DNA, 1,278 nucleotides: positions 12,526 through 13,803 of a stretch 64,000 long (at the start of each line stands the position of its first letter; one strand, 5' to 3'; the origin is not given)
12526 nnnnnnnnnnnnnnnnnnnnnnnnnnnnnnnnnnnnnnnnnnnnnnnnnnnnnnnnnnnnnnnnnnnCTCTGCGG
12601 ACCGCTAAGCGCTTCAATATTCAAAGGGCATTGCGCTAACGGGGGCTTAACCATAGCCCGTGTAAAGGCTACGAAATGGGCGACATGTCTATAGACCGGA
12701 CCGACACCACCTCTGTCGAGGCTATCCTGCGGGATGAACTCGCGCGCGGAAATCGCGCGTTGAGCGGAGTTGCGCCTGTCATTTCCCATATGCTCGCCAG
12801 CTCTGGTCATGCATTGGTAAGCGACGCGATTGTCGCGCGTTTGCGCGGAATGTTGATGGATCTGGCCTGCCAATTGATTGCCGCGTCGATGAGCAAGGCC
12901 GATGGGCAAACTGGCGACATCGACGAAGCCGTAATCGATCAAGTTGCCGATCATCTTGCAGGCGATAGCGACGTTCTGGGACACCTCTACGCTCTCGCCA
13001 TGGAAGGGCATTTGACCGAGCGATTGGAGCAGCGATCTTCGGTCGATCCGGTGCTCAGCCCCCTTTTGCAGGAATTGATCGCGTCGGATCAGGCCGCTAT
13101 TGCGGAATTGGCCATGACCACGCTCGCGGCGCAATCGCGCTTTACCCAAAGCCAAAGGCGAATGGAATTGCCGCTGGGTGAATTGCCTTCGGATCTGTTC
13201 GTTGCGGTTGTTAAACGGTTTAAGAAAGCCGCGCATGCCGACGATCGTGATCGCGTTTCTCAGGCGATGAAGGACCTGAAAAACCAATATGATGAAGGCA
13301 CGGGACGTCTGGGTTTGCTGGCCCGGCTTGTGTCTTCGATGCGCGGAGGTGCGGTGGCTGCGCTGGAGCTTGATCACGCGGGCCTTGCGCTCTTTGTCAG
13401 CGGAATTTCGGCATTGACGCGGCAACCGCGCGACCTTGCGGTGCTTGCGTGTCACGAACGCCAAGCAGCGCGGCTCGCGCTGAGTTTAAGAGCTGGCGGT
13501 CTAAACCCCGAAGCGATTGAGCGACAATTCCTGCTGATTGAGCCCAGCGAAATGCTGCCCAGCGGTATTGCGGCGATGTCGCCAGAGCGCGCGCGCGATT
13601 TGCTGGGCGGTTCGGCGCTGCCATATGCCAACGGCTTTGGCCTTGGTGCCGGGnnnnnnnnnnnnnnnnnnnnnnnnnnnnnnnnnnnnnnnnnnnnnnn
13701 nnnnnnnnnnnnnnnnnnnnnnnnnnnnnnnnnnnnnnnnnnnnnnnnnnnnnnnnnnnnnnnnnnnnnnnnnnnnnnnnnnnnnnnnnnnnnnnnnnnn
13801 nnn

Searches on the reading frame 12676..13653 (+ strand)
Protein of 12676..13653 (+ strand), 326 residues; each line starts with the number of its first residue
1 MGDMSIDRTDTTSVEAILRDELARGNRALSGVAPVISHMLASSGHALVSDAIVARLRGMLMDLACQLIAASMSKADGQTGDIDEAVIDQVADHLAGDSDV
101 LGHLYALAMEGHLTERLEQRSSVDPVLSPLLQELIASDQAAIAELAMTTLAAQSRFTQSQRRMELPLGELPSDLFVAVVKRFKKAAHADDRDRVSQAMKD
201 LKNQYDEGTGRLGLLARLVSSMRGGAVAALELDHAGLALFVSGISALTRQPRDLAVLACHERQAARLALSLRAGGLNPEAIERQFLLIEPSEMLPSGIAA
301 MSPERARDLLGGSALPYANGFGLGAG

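Call 3: search_protein_families(library=pfam, proteins=[window:12676-13653:+], max_evalue=0.01)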
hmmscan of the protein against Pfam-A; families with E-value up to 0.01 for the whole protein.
window:12676-13653:+ (326 aa): 0 families

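Call 4: search_protein_families(library=ncbifam, proteins=[window:12676-13653:+], max_evalue=0.01)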
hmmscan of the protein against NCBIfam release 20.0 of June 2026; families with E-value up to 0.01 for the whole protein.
window:12676-13653:+ (326 aa): 0 families

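Call 38: search_protein_families(library=pfam, proteins=[window:12676-13653:+], max_evalue=10)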
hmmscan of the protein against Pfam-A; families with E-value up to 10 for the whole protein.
window:12676-13653:+ (326 aa): 1 family
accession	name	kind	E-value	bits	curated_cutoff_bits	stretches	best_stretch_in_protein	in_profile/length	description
PF22943.2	HTH_68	-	0.059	13.5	27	1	266-285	8-27/45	Putative helix-turn-helix domain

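Call 62: find_homologous_proteins(query=window:12676-13653:+, max_evalue=0.001)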
Query window:12676-13653:+ (326 aa): 1095 proteins with E <= 0.001 among 8000 candidates; the best 120 are listed.
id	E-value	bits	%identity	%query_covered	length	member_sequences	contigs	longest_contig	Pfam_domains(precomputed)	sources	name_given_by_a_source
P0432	2.0e-198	675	100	100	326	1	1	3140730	-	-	-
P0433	8.2e-154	529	79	100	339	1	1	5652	-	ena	-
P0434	1.3e-147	509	81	96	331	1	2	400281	-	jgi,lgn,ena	-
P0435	2.1e-139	482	74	100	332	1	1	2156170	-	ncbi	-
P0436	2.1e-139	482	76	98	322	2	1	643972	-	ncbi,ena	-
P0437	2.8e-138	478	74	98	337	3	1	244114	-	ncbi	ncbi:MAG: hypothetical protein ABJN35_03515 [Erythrobacter sp.]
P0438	8.2e-137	473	75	100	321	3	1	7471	-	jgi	jgi:hypothetical protein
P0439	4.5e-136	471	73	99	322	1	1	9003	-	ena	-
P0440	6.1e-136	470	74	98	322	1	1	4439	-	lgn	-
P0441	2.1e-134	465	74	99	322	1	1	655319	-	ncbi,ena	-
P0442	6.5e-124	431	69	95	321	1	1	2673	-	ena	-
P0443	1.5e-122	426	69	96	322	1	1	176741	-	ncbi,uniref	ncbi:hypothetical protein [Qipengyuania sp. ASV99]|uniref:hypothetical protein n=1 Tax=Qipengyuania 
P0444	3.5e-121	422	67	97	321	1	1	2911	-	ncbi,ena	-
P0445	1.5e-119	417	66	100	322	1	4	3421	-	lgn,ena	-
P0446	4.1e-118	412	66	98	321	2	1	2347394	-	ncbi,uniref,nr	ncbi:hypothetical protein [uncultured Erythrobacter sp.]|uniref:hypothetical protein n=1 Tax=uncultu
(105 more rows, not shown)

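Call 70: predict_structure(alignment_id=A3)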
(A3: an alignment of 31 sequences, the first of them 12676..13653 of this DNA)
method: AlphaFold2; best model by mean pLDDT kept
length: 326 residues; sequences in the alignment: 31
mean_pLDDT: 88.1   pTM: 0.86
mean pLDDT of the five models: 88.1, 86.0, 85.2, 84.7, 84.6
residues with pLDDT >= 90: 231; 70-90: 58; 50-70: 24; < 50: 13
segments of 3 or more residues with pLDDT < 50: 318-326
pLDDT, mean of each block of 10 residues (from residue 1): 56 87 85 74 64 94 96 72 93 94 95 93 92 97 97 96 96 96 91 94 96 96 92 96 96 94 92 96 88 86 95 61 36
secondary structure, 60 per line:
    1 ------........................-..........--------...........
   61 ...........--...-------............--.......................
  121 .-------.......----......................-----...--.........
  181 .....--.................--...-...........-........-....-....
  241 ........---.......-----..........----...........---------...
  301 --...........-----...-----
elements in order: H7-30 H32-41 H50-71 H84-95 H98-121 H129-135 H140-161 H172-185 H188-204 H211-221 H223-230 H232-235 H237-248 H252-258 H264-273 H278-288 H303-313

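Call 73: fold_search(model_id=the predicted structure, library=pdb)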
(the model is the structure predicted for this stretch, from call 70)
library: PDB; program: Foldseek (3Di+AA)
matches with E <= 10: 370; with E <= 0.001: 0
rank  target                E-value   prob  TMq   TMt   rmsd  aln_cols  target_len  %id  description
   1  7ngh_A                2.4e-01  0.11  0.13  0.11  23.1       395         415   10  Structure of glutamate transporter homologue in complex with Sybody (released 2021-09-15)
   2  5ys9_A                5.1e-01  0.16  0.19  0.12  19.0       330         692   13  Crystal structure of acyl-coA oxidase3 from Yarrowia lipolytica (released 2018-02-28)
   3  2nwl_C                5.3e-01  0.08  0.13  0.13  24.1       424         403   11  Crystal structure of GltPh in complex with L-Asp (released 2007-02-27)
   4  4tnm                  5.3e-01  0.07  0.12  0.10  22.8       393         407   11  Crystal structure of Arabidopsis importin-alpha3 armadillo repeat domain (released 2014-10-08)
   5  5vtl                  6.8e-01  0.15  0.14  0.20  28.2       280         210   14  Structure of metacyclic invariant surface protein , Tb427.07.360, from Trypanosoma brucei. (released 2018-08-08)
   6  7ad3_A                6.8e-01  0.12  0.16  0.17  19.9       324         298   12  Class D GPCR Ste2 dimer coupled to two G proteins (released 2020-12-09)
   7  6wyj                  6.8e-01  0.04  0.10  0.09  24.3       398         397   14  Cryo-EM structure of the GltPh L152C-G321C mutant in the intermediate state (released 2021-02-17)
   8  6bat_A                7.4e-01  0.07  0.13  0.10  22.9       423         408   11  Crystal Structure of Wild-Type GltPh in complex with L-aspartate (released 2018-01-17)
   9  1xfh_A                8.1e-01  0.06  0.11  0.10  22.2       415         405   10  Structure of glutamate transporter homolog from Pyrococcus horikoshii (released 2004-10-26)
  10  6v8g_A                8.4e-01  0.09  0.16  0.13  24.6       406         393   13  GltPh mutant - Y204L A345V V366A (released 2020-11-18)
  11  7a0g_HHH              8.8e-01  0.09  0.14  0.14  37.8       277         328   14  Structure of the SmhB pore of the tripartite alpha-pore forming toxin, Smh, from Serratia marcescens. (released 2021-03-31)
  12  4wjg_4                9.5e-01  0.06  0.11  0.14  30.1       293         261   12  Structure of T. brucei haptoglobin-hemoglobin receptor binding to human haptoglobin-hemoglobin (released 2014-11-26)
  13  6xwn_C                9.9e-01  0.04  0.10  0.08  22.9       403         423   11  Structure of glutamate transporter homologue GltTk in the presence of TBOA inhibitor (released 2020-03-04)
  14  5ys9_B                1.0e+00  0.16  0.22  0.13  15.9       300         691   15  Crystal structure of acyl-coA oxidase3 from Yarrowia lipolytica (released 2018-02-28)
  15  1tju_D                1.1e+00  0.06  0.14  0.11  25.2       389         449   11  Crystal Structure of T161S Duck Delta 2 Crystallin Mutant (released 2004-09-07)
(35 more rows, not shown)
